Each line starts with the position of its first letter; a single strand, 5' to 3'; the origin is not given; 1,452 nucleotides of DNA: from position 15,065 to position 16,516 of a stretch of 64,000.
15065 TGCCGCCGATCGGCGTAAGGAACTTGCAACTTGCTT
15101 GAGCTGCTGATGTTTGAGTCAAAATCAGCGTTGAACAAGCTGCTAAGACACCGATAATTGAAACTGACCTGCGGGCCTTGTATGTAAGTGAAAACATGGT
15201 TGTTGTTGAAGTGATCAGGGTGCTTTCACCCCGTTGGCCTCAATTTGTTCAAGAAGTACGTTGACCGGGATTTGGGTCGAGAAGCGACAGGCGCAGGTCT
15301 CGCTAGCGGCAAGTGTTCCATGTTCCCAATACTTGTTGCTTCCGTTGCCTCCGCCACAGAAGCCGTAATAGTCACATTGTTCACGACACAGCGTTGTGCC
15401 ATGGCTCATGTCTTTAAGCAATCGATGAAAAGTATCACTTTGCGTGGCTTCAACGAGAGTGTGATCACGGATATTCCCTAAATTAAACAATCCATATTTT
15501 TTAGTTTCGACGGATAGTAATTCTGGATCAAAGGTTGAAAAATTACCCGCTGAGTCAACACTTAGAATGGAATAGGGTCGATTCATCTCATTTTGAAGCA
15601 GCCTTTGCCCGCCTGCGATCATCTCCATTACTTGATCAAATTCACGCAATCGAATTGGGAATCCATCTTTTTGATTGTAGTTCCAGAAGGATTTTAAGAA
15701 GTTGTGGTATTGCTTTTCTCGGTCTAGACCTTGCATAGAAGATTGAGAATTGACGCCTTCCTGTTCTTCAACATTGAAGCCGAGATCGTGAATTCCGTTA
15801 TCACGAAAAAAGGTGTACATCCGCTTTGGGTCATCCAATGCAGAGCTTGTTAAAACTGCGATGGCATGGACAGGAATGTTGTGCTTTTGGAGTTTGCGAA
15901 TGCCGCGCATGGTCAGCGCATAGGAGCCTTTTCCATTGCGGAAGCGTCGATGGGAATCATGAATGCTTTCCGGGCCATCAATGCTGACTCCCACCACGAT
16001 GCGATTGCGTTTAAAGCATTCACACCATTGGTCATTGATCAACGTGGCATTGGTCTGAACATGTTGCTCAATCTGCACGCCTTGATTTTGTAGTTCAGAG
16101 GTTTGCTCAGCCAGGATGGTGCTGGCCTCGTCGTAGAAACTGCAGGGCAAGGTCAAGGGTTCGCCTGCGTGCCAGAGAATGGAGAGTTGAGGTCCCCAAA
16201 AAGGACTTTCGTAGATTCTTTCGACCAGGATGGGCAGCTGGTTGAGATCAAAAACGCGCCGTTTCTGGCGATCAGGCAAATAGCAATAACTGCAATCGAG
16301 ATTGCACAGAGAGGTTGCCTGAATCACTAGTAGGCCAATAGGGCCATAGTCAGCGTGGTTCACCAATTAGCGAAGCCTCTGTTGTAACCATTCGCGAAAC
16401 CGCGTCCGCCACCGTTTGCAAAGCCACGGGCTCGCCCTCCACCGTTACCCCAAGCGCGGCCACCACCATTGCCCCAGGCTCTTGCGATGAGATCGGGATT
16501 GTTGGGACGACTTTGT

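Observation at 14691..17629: Four-gene cassette for a secreted, radical-SAM-modified Gly-rich repeat peptide wedged directly upstream of rimP-nusA-ylxR-infB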

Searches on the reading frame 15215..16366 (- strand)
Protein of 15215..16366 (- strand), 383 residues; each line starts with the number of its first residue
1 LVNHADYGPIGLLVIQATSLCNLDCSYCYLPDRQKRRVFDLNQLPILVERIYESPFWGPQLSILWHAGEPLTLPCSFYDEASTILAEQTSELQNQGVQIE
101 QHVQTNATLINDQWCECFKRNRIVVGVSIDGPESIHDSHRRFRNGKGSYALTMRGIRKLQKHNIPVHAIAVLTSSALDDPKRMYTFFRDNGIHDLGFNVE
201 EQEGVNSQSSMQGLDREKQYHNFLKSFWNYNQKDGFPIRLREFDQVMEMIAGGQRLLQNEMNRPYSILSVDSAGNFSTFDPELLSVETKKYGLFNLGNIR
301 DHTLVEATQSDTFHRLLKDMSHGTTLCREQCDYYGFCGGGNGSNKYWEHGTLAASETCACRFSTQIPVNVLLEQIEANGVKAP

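Call 3: search_protein_families(library=ncbifam, proteins=[window:15215-16366:-], max_evalue=0.01)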
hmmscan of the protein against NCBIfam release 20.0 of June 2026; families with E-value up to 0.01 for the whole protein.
window:15215-16366:- (383 aa): 54 families (the best 25 are shown)
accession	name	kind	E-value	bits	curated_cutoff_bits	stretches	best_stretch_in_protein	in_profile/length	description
TIGR04261.1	rSAM_GlyRichRpt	subfamily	5.8e-178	591.4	310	1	15-376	1-362/363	cyclophane-forming radical SAM/SPASM peptide maturase GrrM/OscB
NF041718.1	rSAM_phane_AMC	equivalog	4.4e-87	292.4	425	1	12-375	7-361/362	cyclophane-forming radical SAM peptide maturase AmcB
TIGR03942.1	sulfatase_rSAM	equivalog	4.8e-49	167.4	349.45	1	15-355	5-340/363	anaerobic sulfatase maturase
NF041707.1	rSAM_YhhB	equivalog_domain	2.1e-45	155.2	445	1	13-353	4-345/369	cyclophane-forming radical SAM/SPASM peptide maturase YhhB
NF041298.1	rSAM_mat_DynA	equivalog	1.4e-42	146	450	1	14-354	4-334/356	dynobactin maturation radical SAM/SPASM protein DynA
NF010308.0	PRK13745.1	equivalog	2.2e-40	138.9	484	1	9-348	12-359/412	anaerobic sulfatase-maturation protein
NF010321.0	PRK13758.1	equivalog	1e-32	113.8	441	1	9-345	3-334/370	anaerobic sulfatase-maturase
TIGR04269.1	SAM_SPASM_FxsB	subfamily_domain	2.8e-32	112.1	370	1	13-349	4-341/363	FxsB family cyclophane-forming radical SAM/SPASM peptide maturase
NF041300.1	rSAM_mat_DarW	exception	1.1e-27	97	650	1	13-358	43-383/415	radical SAM/SPASM peptide maturase DarW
NF038005.1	rSAM_mat_DarE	equivalog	2.8e-25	88.9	650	1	13-344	76-403/432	darobactin maturation radical SAM/SPASM protein DarE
NF047865.1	rSAM_PapB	equivalog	4.8e-25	88.5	340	1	13-249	5-236/330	PapB family radical SAM/SPASM ranthipeptide maturase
TIGR03978.1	rSAM_paired_1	equivalog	2e-24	86.2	370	1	12-375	84-451/466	His-Xaa-Ser system radical SAM maturase HxsB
TIGR03906.1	quino_hemo_SAM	equivalog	5.7e-23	81.3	453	1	8-348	91-421/467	quinohemoprotein amine dehydrogenase maturation protein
TIGR04083.1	rSAM_pep_methan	hypoth_equivalog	2e-22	79.6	300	1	15-192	4-169/376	TIGR04083 family peptide-modifying radical SAM enzyme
TIGR04163.1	rSAM_cobopep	equivalog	6.8e-19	67.9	375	1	15-362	68-407/428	peptide-modifying radical SAM enzyme CbpB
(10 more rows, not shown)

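Call 4: search_protein_families(library=pfam, proteins=[window:15215-16366:-], max_evalue=0.01)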
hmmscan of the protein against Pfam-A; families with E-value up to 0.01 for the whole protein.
window:15215-16366:- (383 aa): 1 family
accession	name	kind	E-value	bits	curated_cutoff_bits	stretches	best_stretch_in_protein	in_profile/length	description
PF04055.27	Radical_SAM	-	1.3e-15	58.4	29.5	1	17-174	3-153/166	Radical SAM superfamily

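Call 19: find_homologous_proteins(query=window:15215-16366:-, max_evalue=1e-30)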
Query window:15215-16366:- (383 aa): 5078 proteins with E <= 1e-30 among 7399 candidates; the best 120 are listed.
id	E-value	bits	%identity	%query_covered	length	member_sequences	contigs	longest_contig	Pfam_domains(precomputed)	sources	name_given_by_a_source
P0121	3.9e-264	893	99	100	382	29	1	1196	PF04055.28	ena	-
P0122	7.9e-228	774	84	100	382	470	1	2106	PF04055.28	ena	-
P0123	6.8e-224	761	84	100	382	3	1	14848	PF04055.28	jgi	-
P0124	3.8e-202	689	76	98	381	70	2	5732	PF04055.28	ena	-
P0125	2.6e-201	687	75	98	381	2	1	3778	PF04055.28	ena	-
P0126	5.4e-201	686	75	98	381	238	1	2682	PF04055.28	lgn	-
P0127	7.2e-201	685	76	99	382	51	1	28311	PF04055.28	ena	-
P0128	8.7e-201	685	74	100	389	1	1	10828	PF04055.28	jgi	-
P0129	1.2e-200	684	75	99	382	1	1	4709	PF04055.28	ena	-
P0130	1.9e-200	684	75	98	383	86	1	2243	PF04055.28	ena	-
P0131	2.0e-199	680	76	99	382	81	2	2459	PF04055.28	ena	-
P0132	4.7e-199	679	73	100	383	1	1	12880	PF04055.28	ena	-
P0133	5.1e-199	679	74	98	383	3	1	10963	PF04055.28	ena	-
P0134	9.9e-199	678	74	98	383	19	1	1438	PF04055.28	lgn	-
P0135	1.5e-198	678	74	98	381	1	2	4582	PF04055.28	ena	-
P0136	1.7e-198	677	73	100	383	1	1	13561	PF04055.28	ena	-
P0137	6.1e-198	676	73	100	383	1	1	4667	PF04055.28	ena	-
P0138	8.7e-198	675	73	100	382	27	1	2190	PF04055.28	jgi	jgi:uncharacterized protein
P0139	3.2e-197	673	73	100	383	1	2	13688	PF04055.28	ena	-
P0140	3.6e-197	673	74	99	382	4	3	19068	PF04055.28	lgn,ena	-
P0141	1.4e-194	664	75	99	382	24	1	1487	PF04055.28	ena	-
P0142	1.3e-193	661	74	99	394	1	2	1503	PF04055.28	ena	-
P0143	1.8e-193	661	73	99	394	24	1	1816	PF04055.28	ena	-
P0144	3.8e-193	660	71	98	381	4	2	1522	PF04055.28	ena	-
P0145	5.1e-191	653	75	93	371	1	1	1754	PF04055.28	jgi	-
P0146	8.4e-191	652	71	98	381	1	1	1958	PF04055.28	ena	-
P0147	1.0e-190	652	72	98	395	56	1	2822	PF04055.28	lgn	-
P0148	3.8e-190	650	71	99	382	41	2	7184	PF04055.28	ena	-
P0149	4.1e-190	650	70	98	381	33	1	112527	PF04055.28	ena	-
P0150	2.8e-188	644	72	98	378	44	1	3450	PF04055.28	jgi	-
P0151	7.0e-187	639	70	98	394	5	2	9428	PF04055.28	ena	-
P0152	2.0e-177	608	66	97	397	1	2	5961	PF04055.28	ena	-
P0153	9.2e-177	606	66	97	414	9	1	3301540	PF04055.28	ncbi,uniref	ncbi:cyclophane-forming radical SAM/SPASM peptide maturase GrrM/OscB [Synechococcus sp. MIT S1220]|u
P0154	1.6e-176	605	65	97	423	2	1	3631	PF04055.28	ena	-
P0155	2.8e-176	604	75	88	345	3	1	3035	PF04055.28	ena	-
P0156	5.9e-176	603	66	97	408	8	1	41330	PF04055.28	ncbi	-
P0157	3.4e-175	601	65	97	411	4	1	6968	PF04055.28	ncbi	ncbi:MAG: cyclophane-forming radical SAM/SPASM peptide maturase GrrM/OscB [Prochlorococcaceae cyanob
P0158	4.1e-175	600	65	98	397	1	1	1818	PF04055.28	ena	-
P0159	7.4e-175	600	65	96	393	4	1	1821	PF04055.28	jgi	jgi:uncharacterized protein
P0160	1.3e-174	599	66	97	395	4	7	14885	PF04055.28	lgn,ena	-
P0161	1.9e-174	598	65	97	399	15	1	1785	PF04055.28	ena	-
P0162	3.5e-174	597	63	98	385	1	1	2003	PF04055.28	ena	-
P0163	4.7e-174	597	64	97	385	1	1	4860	PF04055.28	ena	-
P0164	6.0e-174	597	64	98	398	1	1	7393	PF04055.28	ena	-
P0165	6.2e-174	597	64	97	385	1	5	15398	PF04055.28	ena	-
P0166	7.1e-174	596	64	97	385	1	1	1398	PF04055.28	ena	-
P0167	8.7e-174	596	63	98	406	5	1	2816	PF04055.28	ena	-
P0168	9.1e-174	596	64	97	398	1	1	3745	PF04055.28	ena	-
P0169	9.1e-174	596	64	97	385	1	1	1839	PF04055.28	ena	-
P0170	9.9e-174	596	64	97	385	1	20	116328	PF04055.28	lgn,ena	-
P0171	1.1e-173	596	64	98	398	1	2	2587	PF04055.28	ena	-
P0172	1.1e-173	596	64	97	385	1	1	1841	PF04055.28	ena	-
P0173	1.6e-173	595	64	97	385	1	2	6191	PF04055.28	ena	-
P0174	1.7e-173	595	64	97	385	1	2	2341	PF04055.28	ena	-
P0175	1.7e-173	595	64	97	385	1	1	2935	PF04055.28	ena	-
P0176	2.0e-173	595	64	97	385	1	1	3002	PF04055.28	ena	-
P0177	2.2e-173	595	64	97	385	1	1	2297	PF04055.28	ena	-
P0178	2.2e-173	595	64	97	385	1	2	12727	PF04055.28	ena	-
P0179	2.6e-173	594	64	97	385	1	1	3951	PF04055.28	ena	-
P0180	2.8e-173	594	64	97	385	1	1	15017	PF04055.28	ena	-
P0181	2.9e-173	594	64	97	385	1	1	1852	PF04055.28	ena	-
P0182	3.0e-173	594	63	98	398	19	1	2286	PF04055.28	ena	-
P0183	3.0e-173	594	63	98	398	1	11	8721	PF04055.28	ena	-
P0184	3.1e-173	594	64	98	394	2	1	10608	PF04055.28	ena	-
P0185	3.2e-173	594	64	97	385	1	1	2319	PF04055.28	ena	-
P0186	3.6e-173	594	63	98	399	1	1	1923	PF04055.28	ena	-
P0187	4.1e-173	594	64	97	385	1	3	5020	PF04055.28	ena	-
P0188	4.1e-173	594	64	97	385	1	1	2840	PF04055.28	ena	-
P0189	4.9e-173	594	63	97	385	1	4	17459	PF04055.28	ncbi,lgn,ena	-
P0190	5.6e-173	593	63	97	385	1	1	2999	PF04055.28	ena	-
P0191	5.8e-173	593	63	98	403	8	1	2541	PF04055.28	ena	-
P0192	6.5e-173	593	64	97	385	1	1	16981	PF04055.28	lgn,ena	-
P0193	7.6e-173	593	63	97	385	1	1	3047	PF04055.28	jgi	-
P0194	8.2e-173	593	63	97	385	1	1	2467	PF04055.28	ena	-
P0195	9.5e-173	593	63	97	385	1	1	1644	PF04055.28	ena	-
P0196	1.0e-172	593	63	97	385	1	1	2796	PF04055.28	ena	-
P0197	1.6e-172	592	63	97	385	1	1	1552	PF04055.28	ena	-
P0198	2.0e-172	592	62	98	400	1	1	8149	PF04055.28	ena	-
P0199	2.2e-172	591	64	97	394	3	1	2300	PF04055.28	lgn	-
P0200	2.7e-172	591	64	98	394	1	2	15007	PF04055.28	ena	-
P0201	3.0e-172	591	63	97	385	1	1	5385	PF04055.28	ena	-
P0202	3.2e-172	591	63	97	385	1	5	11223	PF04055.28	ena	-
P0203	3.6e-172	591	65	97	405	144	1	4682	PF04055.28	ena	-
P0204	4.0e-172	591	63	98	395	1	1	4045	PF04055.28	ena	-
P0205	4.0e-172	591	63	97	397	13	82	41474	PF04055.28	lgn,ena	-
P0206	4.1e-172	591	63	97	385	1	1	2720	PF04055.28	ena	-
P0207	4.3e-172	590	63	97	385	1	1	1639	PF04055.28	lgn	-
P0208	4.3e-172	590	63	97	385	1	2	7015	PF04055.28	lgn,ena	-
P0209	5.2e-172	590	63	98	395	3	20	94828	PF04055.28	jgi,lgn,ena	-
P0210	5.3e-172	590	63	97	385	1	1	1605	PF04055.28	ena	-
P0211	5.4e-172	590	63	97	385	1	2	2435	PF04055.28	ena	-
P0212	5.5e-172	590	63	98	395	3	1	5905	PF04055.28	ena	-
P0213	5.9e-172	590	63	97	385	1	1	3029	PF04055.28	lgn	-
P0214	6.3e-172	590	64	97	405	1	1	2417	PF04055.28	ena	-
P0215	6.3e-172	590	64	97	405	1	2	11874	PF04055.28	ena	-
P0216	7.4e-172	590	63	97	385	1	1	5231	PF04055.28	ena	-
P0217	7.5e-172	590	63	97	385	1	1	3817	PF04055.28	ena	-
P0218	8.5e-172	589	63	97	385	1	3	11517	PF04055.28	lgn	-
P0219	8.5e-172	589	63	98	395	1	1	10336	PF04055.28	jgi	-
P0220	1.0e-171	589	63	98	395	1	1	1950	PF04055.28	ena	-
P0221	1.2e-171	589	64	97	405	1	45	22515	PF04055.28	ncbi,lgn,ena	-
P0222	1.2e-171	589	64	97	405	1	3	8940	PF04055.28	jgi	-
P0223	1.2e-171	589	64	97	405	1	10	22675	PF04055.28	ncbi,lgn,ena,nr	ncbi:MAG: Anaerobic sulfatase-maturating enzyme [Synechococcus sp. CC9902]|nr:MAG: Anaerobic sulfata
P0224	1.2e-171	589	64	97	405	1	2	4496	PF04055.28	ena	-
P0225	1.2e-171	589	64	97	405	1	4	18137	PF04055.28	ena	-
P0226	1.2e-171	589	64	97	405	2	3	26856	PF04055.28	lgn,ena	-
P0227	1.2e-171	589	64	97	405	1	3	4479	PF04055.28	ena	-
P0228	1.2e-171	589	64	97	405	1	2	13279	PF04055.28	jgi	jgi:uncharacterized protein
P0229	1.2e-171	589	64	97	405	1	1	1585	PF04055.28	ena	-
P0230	1.2e-171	589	64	97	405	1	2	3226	PF04055.28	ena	-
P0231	1.2e-171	589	64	97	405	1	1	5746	PF04055.28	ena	-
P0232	1.2e-171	589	64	97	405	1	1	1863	PF04055.28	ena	-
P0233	1.2e-171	589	64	97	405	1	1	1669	PF04055.28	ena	-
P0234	1.2e-171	589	64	97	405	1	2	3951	PF04055.28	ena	-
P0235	1.2e-171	589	64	97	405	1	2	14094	PF04055.28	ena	-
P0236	1.2e-171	589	64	97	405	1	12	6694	PF04055.28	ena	-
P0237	1.3e-171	589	64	97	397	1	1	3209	PF04055.28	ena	-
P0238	1.4e-171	589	64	97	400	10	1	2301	PF04055.28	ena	-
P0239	1.5e-171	589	64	97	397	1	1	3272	PF04055.28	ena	-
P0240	1.6e-171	589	64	97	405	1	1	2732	PF04055.28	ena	-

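Call 23: find_related_loci(query=A1, collection=genome_contigs, flank=8000)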
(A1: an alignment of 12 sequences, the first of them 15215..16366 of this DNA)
Query A1 (383 aa) in genome_contigs; peptide patterns used: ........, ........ (x = any residue, [..] = any of these).
600 stretches matched a pattern (row limit reached: there are more); 568 encode a relative of the query (tblastn E <= 1e-3); the best 80 are kept; 80 distinct loci.
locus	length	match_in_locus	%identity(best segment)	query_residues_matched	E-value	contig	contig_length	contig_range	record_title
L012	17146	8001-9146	90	2-383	0e+0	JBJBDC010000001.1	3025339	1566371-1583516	MAG: Synechococcus sp. isolate CUG2171 NODE_1_length_3025339_cov_327.349520, whole genome shotgun sequence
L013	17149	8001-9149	85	1-383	0e+0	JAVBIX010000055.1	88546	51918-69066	MAG: Synechococcus sp. SP2 MAG Synechococcus_sp_SP2_contig_55, whole genome shotgun sequence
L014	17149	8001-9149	85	1-383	0e+0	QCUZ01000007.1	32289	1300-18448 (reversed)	Synechococcus sp. AG-683-A03 Ga0171720_1007, whole genome shotgun sequence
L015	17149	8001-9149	85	1-383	0e+0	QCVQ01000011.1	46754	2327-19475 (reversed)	Synechococcus sp. AG-686-F08 Ga0171733_111, whole genome shotgun sequence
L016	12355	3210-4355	76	1-382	0e+0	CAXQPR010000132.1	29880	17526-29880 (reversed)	MAG: Salipiger bermudensis isolate 3um_C4B0804_5.29 genome assembly, contig: k127_469678, whole genome shotgun sequence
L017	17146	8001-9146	76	1-382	0e+0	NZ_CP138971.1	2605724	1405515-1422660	Synechococcus sp. MIT S9451 chromosome, complete genome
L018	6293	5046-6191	76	1-382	0e+0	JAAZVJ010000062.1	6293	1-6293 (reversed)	MAG: Synechococcus sp. HW_metabat.54 HW_C4284, whole genome shotgun sequence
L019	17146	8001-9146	76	1-382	0e+0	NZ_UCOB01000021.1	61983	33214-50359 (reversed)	Synechococcus sp. UW140, whole genome shotgun sequence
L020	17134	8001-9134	75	1-377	0e+0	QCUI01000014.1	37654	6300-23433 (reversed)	Synechococcus sp. AG-679-A04 Ga0171713_1014, whole genome shotgun sequence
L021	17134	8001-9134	75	1-377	0e+0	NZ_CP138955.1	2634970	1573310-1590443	Synechococcus sp. MIT S9503 chromosome, complete genome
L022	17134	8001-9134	75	1-377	0e+0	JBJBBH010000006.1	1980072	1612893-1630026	MAG: Synechococcus sp. isolate CUG2213 NODE_3_length_1980072_cov_161.253033, whole genome shotgun sequence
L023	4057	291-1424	75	1-377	0e+0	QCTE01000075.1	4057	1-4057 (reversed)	Synechococcus sp. AG-673-A03 Ga0171700_175, whole genome shotgun sequence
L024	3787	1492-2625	75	1-377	0e+0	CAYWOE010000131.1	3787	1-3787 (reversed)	MAG TPA_asm: uncultured Synechococcus sp. isolate binchicken_co76_76 genome assembly, contig: NODE_32601_length_3787_cov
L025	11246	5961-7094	75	1-377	0e+0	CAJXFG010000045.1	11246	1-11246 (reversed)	MAG TPA_asm: uncultured Synechococcus sp. isolate ERR598949_bin.25_MetaBAT_v2.12.1_MAG genome assembly, contig: NODE_713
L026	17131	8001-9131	75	1-376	0e+0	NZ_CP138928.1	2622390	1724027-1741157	Synechococcus sp. WH 8017 chromosome, complete genome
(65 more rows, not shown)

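Call 40: search_solved_structures(query=window:15215-16366:-, max_evalue=0.00001, show_alignments=1)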
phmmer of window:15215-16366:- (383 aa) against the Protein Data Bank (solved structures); distinct sequences matched with E-value up to 0.00001: 4.
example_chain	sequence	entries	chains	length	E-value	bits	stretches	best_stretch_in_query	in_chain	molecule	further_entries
4k37_A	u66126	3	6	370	1.5e-25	93.1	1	9-340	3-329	Anaerobic sulfatase-maturating enzyme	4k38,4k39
4k36_A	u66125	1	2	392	1.9e-25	92.9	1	9-340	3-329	Anaerobic sulfatase-maturating enzyme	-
9gm3_A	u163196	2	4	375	4.9e-19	71.7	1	14-363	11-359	ChlB radical SAM domain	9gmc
6efn_A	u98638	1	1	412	8.6e-06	28.1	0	121-179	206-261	Sporulation killing factor maturation protein SkfB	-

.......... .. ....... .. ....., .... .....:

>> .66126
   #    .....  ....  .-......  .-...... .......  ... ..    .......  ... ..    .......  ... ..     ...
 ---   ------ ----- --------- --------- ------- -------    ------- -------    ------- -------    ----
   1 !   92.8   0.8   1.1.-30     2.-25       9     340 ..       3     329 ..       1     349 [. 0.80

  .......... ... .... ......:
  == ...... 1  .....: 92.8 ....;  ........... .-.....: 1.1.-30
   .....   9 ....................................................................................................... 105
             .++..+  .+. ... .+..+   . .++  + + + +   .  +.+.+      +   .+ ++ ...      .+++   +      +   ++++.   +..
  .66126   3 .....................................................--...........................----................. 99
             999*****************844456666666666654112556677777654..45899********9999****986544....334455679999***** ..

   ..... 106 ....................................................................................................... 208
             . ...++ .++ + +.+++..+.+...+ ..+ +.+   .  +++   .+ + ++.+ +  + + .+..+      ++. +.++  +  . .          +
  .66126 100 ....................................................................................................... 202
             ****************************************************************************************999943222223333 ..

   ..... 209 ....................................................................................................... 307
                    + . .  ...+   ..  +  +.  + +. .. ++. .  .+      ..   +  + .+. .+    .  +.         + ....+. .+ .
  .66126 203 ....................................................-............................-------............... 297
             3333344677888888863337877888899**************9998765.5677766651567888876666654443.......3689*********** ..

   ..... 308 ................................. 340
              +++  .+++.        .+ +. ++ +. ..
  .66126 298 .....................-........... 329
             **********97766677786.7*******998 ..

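Call 42: find_related_loci(query=A1, collection=viral_contigs, flank=5000)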
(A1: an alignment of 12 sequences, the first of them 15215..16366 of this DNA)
Query A1 (383 aa) in viral_contigs; peptide patterns used: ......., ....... (x = any residue, [..] = any of these).
337 stretches matched a pattern; 26 encode a relative of the query (tblastn E <= 1e-3); 26 distinct loci.
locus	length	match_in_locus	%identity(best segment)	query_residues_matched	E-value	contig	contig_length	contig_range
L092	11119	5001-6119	34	8-383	1e-73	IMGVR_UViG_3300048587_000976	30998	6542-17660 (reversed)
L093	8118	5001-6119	34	8-383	1e-73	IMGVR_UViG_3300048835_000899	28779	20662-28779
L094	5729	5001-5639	39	13-229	2e-41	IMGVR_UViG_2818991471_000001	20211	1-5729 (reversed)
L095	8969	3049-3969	25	8-340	1e-24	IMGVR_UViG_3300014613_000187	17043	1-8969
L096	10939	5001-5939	23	4-344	3e-21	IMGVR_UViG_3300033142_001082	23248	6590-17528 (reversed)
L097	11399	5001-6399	32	12-291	5e-16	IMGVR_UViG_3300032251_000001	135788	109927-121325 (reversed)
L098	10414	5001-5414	27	13-149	8e-14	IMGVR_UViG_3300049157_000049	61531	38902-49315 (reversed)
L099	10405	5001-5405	27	13-159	3e-8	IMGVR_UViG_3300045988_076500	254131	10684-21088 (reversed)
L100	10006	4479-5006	27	13-184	7e-8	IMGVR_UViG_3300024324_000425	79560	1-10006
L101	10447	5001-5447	28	21-190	2e-7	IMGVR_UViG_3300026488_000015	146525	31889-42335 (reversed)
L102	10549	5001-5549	26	17-187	1e-6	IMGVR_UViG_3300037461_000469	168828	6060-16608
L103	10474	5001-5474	32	21-177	1e-6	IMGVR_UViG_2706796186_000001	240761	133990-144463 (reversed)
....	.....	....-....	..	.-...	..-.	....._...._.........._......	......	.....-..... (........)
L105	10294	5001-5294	26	7-108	7e-6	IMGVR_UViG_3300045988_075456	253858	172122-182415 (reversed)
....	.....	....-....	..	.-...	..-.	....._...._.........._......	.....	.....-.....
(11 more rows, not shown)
